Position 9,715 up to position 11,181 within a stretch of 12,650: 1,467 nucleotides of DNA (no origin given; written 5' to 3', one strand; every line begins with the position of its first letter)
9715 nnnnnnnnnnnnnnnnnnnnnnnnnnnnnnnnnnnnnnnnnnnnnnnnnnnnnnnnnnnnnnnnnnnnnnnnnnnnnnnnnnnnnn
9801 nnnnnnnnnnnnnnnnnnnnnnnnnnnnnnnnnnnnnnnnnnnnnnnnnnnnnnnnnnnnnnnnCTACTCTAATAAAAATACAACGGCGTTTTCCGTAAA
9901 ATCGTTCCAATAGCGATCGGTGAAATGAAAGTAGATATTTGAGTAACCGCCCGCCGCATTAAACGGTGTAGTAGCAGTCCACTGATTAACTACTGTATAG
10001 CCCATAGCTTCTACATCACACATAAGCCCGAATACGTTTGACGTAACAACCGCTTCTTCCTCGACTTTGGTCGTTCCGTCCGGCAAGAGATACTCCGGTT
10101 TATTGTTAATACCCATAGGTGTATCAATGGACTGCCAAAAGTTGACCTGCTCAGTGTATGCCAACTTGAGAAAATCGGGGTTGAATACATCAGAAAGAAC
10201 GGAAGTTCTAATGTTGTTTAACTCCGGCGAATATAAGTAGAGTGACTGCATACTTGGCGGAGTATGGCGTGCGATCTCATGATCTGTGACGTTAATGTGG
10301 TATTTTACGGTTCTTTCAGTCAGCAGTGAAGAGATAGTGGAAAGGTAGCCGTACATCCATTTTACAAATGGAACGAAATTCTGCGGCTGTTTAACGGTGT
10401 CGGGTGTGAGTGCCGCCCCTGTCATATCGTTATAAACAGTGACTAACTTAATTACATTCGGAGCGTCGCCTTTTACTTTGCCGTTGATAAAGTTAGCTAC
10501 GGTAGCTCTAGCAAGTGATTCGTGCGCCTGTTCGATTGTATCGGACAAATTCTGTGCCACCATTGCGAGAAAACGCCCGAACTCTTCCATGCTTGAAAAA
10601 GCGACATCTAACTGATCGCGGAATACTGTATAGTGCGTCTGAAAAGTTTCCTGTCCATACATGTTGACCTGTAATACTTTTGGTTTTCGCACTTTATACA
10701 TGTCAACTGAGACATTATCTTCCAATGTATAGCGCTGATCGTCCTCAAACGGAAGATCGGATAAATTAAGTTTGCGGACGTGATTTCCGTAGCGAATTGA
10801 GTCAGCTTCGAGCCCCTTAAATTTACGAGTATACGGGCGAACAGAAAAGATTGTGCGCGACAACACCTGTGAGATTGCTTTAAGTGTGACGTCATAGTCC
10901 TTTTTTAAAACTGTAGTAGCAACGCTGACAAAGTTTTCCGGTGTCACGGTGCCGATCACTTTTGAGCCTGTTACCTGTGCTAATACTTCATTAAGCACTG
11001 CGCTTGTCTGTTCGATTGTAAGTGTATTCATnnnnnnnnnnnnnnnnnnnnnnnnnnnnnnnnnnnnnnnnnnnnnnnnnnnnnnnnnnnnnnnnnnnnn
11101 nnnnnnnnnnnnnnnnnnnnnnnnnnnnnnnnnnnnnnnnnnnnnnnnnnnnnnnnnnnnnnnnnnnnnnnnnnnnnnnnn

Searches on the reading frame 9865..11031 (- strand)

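Call 8: search_protein_families(library=pfam, proteins=[window:9865-11031:-], max_evalue=0.01)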
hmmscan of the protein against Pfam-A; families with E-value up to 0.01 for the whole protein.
window:9865-11031:- (388 aa): 1 family
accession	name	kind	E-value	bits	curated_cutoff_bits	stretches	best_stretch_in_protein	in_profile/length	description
PF25622.1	Phi29_MCP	-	2.2e-14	54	27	1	12-385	4-322/323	Phi29-like phage major capsid protein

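Call 9: search_protein_families(library=phrogs, proteins=[window:9865-11031:-], max_evalue=0.01)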
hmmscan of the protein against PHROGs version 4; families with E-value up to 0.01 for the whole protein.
window:9865-11031:- (388 aa): 1 family
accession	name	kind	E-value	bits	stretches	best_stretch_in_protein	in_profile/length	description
phrog_2006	-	head and packaging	8.7e-08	32.6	2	106-184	109-187/385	major head protein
